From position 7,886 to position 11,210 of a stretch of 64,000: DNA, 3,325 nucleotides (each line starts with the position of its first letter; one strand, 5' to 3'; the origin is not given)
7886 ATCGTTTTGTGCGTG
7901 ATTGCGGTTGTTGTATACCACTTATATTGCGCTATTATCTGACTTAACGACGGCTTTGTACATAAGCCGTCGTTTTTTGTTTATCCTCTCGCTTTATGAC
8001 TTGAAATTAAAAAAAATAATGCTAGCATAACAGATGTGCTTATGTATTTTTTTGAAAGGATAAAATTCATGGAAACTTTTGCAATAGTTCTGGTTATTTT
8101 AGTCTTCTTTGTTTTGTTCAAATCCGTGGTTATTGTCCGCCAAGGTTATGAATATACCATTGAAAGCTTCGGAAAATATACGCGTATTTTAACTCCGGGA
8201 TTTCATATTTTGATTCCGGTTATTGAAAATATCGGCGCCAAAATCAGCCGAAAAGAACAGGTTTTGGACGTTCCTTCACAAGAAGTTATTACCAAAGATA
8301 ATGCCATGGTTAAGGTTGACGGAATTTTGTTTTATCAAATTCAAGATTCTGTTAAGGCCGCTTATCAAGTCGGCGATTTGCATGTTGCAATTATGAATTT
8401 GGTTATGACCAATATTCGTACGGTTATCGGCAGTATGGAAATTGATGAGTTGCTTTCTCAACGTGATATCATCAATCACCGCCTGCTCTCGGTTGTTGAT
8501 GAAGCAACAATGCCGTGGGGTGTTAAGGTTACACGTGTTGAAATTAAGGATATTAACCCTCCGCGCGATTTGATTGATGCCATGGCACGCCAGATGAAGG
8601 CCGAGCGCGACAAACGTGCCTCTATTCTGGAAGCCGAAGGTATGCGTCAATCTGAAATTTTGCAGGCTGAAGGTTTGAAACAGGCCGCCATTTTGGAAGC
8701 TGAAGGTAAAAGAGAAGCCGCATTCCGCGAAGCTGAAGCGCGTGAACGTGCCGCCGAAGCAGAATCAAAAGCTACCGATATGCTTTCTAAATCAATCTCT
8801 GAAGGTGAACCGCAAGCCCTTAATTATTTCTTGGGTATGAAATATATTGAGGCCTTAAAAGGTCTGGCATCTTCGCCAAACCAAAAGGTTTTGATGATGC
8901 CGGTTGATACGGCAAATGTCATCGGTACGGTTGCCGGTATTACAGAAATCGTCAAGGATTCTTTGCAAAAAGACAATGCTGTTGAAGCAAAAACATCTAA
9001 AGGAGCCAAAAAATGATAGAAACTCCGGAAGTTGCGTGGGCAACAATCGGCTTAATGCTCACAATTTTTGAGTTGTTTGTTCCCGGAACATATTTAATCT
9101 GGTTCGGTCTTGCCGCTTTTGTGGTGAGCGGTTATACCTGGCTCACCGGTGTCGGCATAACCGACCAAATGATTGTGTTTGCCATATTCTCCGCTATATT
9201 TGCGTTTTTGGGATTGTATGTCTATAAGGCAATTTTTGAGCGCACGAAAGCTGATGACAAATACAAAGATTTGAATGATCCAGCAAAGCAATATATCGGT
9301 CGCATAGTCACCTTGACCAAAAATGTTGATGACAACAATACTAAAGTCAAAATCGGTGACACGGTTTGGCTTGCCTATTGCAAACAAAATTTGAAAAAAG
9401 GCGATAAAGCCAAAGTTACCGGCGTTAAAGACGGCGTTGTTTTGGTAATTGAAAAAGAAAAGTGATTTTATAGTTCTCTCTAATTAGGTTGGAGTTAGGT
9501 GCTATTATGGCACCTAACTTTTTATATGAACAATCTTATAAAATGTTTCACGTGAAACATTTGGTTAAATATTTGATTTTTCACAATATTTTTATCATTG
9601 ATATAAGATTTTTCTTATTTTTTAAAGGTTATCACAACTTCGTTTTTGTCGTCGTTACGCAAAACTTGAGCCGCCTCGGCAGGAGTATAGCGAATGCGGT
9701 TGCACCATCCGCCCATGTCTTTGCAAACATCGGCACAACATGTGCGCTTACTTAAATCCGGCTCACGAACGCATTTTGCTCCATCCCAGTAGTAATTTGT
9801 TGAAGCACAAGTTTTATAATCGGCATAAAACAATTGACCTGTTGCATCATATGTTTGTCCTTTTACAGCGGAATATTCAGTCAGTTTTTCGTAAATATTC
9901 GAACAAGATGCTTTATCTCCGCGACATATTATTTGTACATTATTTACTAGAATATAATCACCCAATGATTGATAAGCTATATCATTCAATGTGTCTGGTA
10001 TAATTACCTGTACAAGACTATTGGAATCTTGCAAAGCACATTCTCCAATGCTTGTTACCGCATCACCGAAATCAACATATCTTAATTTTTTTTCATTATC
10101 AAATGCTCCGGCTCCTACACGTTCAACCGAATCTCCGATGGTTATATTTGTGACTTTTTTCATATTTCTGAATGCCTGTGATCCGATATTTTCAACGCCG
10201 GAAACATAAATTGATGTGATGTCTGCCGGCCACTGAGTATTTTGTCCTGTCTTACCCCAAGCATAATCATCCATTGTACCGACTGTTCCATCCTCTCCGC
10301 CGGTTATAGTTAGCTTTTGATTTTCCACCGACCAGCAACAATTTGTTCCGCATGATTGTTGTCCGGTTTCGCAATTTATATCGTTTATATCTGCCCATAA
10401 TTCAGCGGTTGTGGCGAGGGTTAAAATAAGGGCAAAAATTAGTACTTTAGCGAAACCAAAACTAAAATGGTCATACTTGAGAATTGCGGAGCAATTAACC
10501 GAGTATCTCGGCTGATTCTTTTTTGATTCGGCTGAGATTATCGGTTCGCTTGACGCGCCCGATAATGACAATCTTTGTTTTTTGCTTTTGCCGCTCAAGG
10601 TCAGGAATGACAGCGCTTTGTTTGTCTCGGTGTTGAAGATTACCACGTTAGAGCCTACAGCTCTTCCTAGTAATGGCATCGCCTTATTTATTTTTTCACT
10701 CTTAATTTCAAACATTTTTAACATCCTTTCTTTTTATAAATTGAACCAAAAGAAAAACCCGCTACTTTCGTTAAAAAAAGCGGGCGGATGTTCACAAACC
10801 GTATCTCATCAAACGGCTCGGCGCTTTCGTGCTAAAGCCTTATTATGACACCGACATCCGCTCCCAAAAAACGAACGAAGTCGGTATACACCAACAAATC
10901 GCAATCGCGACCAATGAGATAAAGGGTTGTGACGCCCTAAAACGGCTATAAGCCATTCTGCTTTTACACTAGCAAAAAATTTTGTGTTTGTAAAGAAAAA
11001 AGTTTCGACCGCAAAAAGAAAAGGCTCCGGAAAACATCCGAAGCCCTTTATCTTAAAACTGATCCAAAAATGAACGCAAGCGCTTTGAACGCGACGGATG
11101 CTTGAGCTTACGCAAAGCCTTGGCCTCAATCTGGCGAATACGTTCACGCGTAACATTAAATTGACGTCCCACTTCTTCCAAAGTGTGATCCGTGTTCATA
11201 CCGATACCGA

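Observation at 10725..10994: Unassigned conserved RNA motif, copy B: structured leader with a terminator/antiterminator upstream of LRR paralog 2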

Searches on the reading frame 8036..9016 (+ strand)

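Call 13: search_protein_families(library=pfam, proteins=[window:8036-9016:+], max_evalue=0.01)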
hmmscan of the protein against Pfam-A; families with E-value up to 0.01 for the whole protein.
window:8036-9016:+ (326 aa): 2 families
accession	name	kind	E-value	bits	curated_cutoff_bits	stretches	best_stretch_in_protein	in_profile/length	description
PF01145.31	Band_7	-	2.3e-36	125.9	23.6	1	33-202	2-174/176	SPFH domain / Band 7 family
PF08006.16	HAAS_TM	-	0.0021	18.6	28.3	1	8-70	46-108/117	HAAS transmembrane region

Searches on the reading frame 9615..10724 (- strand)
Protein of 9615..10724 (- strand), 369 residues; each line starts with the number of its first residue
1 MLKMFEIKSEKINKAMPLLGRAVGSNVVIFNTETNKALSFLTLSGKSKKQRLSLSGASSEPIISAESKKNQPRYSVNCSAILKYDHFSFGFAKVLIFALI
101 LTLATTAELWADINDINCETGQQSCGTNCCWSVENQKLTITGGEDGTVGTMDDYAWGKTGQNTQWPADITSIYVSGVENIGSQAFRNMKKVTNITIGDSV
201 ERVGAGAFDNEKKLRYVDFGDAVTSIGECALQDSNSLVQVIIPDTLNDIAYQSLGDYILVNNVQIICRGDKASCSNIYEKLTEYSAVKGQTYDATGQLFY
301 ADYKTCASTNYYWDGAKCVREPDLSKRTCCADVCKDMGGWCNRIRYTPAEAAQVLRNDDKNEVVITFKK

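Call 13: search_protein_families(library=pfam, proteins=[window:9615-10715:-], max_evalue=0.01)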
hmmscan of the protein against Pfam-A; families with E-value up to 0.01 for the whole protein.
window:9615-10715:- (366 aa): 1 family
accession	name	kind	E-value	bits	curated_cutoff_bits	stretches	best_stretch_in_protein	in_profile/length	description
PF13306.12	LRR_5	-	2.9e-14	53.5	27.7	1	167-253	14-100/127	BspA type Leucine rich repeat region (6 copies)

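Call 16: find_encoding_contigs(protein=window:9615-10715:-, flank=3000, max_places=6)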
Protein window:9615-10715:- (366 aa): no gene with exactly this product is on record in the collection.

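Call 18: find_encoding_contigs(protein=window:9615-10724:-, flank=3000, max_places=6)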
Protein window:9615-10724:- (369 aa): no gene with exactly this product is on record in the collection.

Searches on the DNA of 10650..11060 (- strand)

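Call 8: search_rna_families(source=window, start=10650, end=11060, threshold=evalue, max_evalue=10, show_alignments=3)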
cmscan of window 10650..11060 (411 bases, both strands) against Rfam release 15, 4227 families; matches with E-value up to 10: 8.
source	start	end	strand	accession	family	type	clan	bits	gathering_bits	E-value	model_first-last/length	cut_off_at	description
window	10774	10863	-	RF02221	sRNA-Xcc1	Gene; sRNA;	-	26.2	53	0.019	1-87/87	no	sRNA-Xcc1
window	11011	11048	-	RF00489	ctRNA_p42d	Gene; antisense;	-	21.6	50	0.029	3-46/46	no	ctRNA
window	10953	11060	-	RF02629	RmaA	Gene; sRNA;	-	21.4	57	0.2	4-113/113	5'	Regulator of motility and amylovoran A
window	11007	11060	-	RF00557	L10_leader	Cis-reg; leader;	-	17.1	44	1.6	85-138/138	5'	Ribosomal protein L10 leader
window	11002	11060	-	RF02109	DLEU2_5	Gene; lncRNA;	-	16.6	40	2.3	24-84/84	5'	Deleted in lymphocytic leukemia 2 conserved region 5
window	10698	10794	-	RF01578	RUF1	Gene; sRNA;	-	14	70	3.2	1-264/264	no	Plasmodium RNA of unkown function RUF1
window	10694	10785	-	RF02731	JA03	Gene; sRNA;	-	12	44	3.2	1-274/274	no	Aggregatibacter sRNA JA03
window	10732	10816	-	RF01515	Afu_514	Gene; snRNA; snoRNA; CD-box;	-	11.8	39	9.8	1-106/106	no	A. fumigatus snoRNA Afu_514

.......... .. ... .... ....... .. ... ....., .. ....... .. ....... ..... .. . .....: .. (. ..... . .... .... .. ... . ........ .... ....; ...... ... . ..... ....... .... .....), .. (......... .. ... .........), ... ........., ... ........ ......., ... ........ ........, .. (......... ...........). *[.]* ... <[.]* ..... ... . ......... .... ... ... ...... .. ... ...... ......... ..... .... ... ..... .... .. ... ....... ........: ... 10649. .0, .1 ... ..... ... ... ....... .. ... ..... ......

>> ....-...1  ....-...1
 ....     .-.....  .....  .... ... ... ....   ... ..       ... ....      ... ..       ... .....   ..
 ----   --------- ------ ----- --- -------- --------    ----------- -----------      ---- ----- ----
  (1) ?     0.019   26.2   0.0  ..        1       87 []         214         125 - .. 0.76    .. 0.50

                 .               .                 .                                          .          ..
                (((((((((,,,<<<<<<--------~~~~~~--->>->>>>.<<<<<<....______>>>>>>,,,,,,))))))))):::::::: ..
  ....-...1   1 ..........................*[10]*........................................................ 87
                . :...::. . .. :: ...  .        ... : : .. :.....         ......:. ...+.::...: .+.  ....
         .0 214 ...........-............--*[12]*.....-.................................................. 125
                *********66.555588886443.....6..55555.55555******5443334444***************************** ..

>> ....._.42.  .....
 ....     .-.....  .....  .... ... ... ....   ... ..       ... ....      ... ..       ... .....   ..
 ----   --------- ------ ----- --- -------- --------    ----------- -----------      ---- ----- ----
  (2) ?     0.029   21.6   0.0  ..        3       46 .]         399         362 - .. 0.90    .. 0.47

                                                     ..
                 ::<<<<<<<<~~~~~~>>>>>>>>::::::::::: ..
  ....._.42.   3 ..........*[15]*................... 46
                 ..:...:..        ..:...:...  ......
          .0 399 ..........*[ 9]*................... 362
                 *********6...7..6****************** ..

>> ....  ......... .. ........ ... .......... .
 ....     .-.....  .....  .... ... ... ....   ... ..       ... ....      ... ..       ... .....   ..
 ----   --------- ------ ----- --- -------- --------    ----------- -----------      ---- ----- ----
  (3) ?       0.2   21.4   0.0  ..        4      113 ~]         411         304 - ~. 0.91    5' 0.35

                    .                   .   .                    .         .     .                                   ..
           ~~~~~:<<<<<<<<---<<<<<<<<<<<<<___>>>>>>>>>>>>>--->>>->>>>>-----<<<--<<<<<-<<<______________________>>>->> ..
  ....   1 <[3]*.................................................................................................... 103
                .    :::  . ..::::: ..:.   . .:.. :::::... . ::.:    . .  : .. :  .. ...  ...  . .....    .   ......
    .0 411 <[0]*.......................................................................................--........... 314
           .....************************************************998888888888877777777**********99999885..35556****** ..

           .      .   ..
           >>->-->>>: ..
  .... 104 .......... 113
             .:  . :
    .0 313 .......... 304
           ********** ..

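Call 52: build_rna_model(alignment_id=A2)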
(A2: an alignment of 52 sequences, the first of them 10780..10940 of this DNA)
Model R1 built from alignment A2 (52 sequences, 196 columns); structure: RNAalifold consensus.
model positions 159; base pairs 35; branch points 1; effective number of sequences 1.79; information 0.59 bits per position. Calibrated on 0.2 Mb of random sequence (short: E-values are rough).
structure used (alignment columns):
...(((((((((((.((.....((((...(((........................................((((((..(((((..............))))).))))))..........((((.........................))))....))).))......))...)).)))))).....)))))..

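Call 54: search_with_rna_model(model_id=R1, source=window, max_evalue=10, filters=off, show_alignments=2)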
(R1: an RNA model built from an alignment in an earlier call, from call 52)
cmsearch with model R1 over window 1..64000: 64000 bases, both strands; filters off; matches with E-value up to 10: 43.
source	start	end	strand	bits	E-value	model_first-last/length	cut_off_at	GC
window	44471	44641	+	140.7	1.1e-30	1-159/159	no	0.49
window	10780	10940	-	129.3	4.3e-28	1-159/159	no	0.5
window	3237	3424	+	27.5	0.00011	1-159/159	no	0.42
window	54689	54794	+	14.6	0.1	1-159/159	no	0.37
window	56741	56782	-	11.4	0.54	1-159/159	no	0.45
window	3535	3636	-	11.2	0.61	1-159/159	no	0.42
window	25786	25859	-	10.9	0.7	1-159/159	no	0.49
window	7955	8041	+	9.9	1.2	1-159/159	no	0.31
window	30496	30523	+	9.8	1.3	1-159/159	no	0.46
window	49549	49671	-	9.7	1.3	1-159/159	no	0.4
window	62466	62628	-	9.7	1.4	1-159/159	no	0.41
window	1244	1266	-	9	2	66-88/159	no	0.43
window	30497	30524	-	8.9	2.1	1-159/159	no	0.46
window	3538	3635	+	8.8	2.2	1-159/159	no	0.42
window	46117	46138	-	8.5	2.5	1-159/159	no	0.59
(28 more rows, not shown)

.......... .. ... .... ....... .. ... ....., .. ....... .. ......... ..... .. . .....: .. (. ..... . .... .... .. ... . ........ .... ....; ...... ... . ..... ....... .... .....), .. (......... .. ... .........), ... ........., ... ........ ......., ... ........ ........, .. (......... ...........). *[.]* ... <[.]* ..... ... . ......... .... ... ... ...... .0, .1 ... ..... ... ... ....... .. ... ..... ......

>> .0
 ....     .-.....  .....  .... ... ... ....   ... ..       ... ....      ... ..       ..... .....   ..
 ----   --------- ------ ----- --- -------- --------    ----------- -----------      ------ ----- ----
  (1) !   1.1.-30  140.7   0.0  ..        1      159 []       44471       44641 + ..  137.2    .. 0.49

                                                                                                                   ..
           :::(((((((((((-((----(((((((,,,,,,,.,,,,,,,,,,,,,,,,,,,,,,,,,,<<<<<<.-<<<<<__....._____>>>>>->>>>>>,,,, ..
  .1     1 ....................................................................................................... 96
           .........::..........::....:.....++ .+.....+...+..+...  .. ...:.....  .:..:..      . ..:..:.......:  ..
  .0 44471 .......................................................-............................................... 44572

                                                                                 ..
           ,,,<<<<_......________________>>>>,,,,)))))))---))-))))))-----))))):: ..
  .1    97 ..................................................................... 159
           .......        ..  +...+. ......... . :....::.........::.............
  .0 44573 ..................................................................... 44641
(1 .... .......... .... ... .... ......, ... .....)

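Call 63: search_with_rna_model(model_id=R1, sources=[L001, L004, L007, L009, L010, L011, L014, L017, L019, L024, L025, L026, L027, L029, L034, L036, L041, L043, L045, L047, L050, L051, L052, L053, L055, L058, L059, L060, L063, L065, L068, L069, L072, L075, L076, L077, L081, L082, L084, L088, L095, L096, L099, L100, L101, L104, L105, L106, L110, L111], max_evalue=0.1)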
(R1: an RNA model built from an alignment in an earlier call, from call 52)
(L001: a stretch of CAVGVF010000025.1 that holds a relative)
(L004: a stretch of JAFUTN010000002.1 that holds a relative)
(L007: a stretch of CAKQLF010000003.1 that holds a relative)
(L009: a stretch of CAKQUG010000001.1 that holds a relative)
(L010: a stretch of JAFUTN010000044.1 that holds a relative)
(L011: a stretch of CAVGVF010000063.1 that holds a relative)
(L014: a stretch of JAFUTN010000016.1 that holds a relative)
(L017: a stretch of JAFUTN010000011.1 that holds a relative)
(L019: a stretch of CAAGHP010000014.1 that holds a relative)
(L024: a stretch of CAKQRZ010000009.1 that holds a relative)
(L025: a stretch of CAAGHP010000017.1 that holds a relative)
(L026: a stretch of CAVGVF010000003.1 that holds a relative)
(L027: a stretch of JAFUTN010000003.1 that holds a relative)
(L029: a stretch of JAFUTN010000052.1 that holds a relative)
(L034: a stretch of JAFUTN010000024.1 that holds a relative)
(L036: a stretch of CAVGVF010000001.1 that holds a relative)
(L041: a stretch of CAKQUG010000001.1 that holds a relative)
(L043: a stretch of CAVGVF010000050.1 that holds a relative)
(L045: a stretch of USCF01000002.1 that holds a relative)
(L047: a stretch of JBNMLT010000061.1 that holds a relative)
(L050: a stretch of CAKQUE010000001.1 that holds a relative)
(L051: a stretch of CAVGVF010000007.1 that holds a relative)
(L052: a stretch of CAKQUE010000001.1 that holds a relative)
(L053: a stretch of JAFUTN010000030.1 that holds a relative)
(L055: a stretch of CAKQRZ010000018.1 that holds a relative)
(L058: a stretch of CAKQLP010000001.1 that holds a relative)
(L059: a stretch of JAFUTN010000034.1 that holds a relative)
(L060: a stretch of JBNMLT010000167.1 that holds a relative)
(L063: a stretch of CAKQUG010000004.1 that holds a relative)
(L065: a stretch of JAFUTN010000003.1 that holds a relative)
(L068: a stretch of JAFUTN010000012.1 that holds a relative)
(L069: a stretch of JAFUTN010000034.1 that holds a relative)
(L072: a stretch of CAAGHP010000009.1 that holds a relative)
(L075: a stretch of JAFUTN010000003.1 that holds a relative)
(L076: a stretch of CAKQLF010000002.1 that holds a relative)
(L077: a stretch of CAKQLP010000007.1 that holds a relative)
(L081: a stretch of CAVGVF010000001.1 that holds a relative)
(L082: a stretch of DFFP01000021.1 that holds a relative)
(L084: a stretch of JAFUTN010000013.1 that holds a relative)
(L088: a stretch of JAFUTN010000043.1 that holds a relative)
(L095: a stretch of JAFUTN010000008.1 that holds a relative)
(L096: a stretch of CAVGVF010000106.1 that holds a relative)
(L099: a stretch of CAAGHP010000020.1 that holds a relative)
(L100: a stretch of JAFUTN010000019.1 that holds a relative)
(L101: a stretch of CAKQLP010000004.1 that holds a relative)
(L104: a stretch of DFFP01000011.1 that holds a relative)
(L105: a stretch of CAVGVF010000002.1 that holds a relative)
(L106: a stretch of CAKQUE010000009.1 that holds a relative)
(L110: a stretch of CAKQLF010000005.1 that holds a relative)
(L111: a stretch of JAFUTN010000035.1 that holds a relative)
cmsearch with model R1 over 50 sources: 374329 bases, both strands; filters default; matches with E-value up to 0.1: 82.
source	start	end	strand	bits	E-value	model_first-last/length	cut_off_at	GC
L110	3300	3454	-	173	2.4e-37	1-159/159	no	0.45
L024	452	607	-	172.7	2.7e-37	1-159/159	no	0.46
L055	1383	1538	-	172.7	2.7e-37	1-159/159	no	0.46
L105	301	458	-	171.7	4.7e-37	1-159/159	no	0.47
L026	384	539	+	171.2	6e-37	1-159/159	no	0.45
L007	4830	4985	+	170.6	8.4e-37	1-159/159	no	0.45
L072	5290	5446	+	168.4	2.7e-36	1-159/159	no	0.45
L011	7237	7393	-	168.3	2.8e-36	1-159/159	no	0.45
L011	144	298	+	167.3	4.7e-36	1-159/159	no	0.46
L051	893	1046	-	167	5.6e-36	1-159/159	no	0.45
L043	176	331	-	166.3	7.9e-36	1-159/159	no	0.46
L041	3061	3216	-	166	9.4e-36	1-159/159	no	0.45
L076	1305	1462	-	165.5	1.3e-35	1-159/159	no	0.45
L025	1109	1265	+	165.3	1.4e-35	1-159/159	no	0.46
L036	1372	1530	-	164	2.7e-35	1-159/159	no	0.45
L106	6825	6980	-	162.4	6.2e-35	1-159/159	no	0.44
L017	5620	5781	-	162.2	6.9e-35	1-159/159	no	0.47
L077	5321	5474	-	160.4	1.9e-34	1-159/159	no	0.46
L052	5238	5391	-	159.9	2.4e-34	1-159/159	no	0.48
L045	6612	6765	+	159.7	2.7e-34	1-159/159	no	0.48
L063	1321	1475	+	159.2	3.5e-34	1-159/159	no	0.46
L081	1605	1764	-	159.1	3.6e-34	1-159/159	no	0.44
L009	6879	7036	+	156.1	1.7e-33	1-159/159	no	0.47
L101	1309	1461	+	155.6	2.3e-33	1-159/159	no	0.46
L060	847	1006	+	155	3.2e-33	1-159/159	no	0.46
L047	5209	5364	-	154.5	4.2e-33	1-159/159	no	0.46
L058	3518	3675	+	154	5.4e-33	1-159/159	no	0.45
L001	700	854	+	152.9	9.8e-33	1-159/159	no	0.46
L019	2386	2542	+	152.5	1.2e-32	1-159/159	no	0.42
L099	6408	6560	-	151.9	1.6e-32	1-159/159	no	0.46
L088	6788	6952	+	144.2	9.7e-31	1-159/159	no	0.45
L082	1335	1493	+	142.7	2.1e-30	1-159/159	no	0.48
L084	6587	6750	-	138.6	1.8e-29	1-159/159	no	0.46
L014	4813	4977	+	138.1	2.5e-29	1-159/159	no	0.44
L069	1457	1613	-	137.5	3.4e-29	1-159/159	no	0.47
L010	3490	3652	+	137.1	4.2e-29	1-159/159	no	0.48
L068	997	1161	-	134.4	1.8e-28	1-159/159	no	0.45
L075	7308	7476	-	129.1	2.9e-27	1-159/159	no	0.43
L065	3964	4122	+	128.4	4.1e-27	1-159/159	no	0.46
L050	4329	4496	-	127.7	5.9e-27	1-159/159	no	0.49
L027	6257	6424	-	126.7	1e-26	1-159/159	no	0.46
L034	3710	3871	-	126.1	1.4e-26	1-159/159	no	0.48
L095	7442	7601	-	125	2.5e-26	1-159/159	no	0.43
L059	529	681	-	124.2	3.9e-26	1-159/159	no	0.46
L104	2810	2962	-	123.3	6.1e-26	1-159/159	no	0.49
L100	468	634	+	120.4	2.8e-25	1-159/159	no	0.45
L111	1948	2112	-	119.7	4.1e-25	1-159/159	no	0.45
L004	1025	1178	+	118.8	6.7e-25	1-159/159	no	0.44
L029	1056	1206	-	118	1e-24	1-159/159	no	0.46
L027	4219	4375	+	115.9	3.1e-24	1-159/159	no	0.44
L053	448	603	+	114.3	7.1e-24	1-159/159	no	0.44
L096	1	97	+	98.9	2.5e-20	59-159/159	5'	0.49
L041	3060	3215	+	30.9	0.00011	1-159/159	no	0.45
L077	5320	5473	+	30.8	0.00011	1-159/159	no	0.45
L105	304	457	+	29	0.00029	1-159/159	no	0.45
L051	892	1045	+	28.7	0.00034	1-159/159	no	0.45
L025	1117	1253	-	27.5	0.00063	9-147/159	no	0.42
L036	1371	1529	+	27.5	0.00064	1-159/159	no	0.45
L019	2387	2539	-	27.2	0.00076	1-159/159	no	0.42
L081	1617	1756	+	26.2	0.0013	9-147/159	no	0.39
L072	5291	5447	-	26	0.0014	1-159/159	no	0.45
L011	152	286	-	25.7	0.0017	9-147/159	no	0.41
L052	5237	5390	+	25.6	0.0018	1-159/159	no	0.47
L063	1329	1463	-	25.3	0.002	9-147/159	no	0.4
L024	455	606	+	24.5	0.0031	1-159/159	no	0.44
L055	1386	1537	+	24.5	0.0031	1-159/159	no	0.44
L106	6828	6979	+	24.1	0.0038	1-159/159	no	0.43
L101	1317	1449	-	23.6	0.005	9-147/159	no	0.41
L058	3519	3676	-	23.4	0.0055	1-159/159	no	0.44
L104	2809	2961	+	23.4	0.0056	1-159/159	no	0.48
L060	848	1007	-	23.3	0.0058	1-159/159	no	0.45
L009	6887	7024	-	23.3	0.0059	9-147/159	no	0.43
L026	385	540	-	23.2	0.0062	1-159/159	no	0.44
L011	7240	7392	+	22.8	0.0076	1-159/159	no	0.44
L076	1317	1454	+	22.6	0.0087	9-147/159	no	0.41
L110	3299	3453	+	22.5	0.0092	1-159/159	no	0.45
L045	6620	6753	-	22.4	0.0094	9-147/159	no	0.43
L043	175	330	+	22.4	0.0097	1-159/159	no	0.46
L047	5208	5363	+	22.2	0.011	1-159/159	no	0.46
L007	4831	4986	-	22.1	0.011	1-159/159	no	0.44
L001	701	851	-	18.7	0.067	1-159/159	no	0.45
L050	4328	4495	+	18.2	0.088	1-159/159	no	0.48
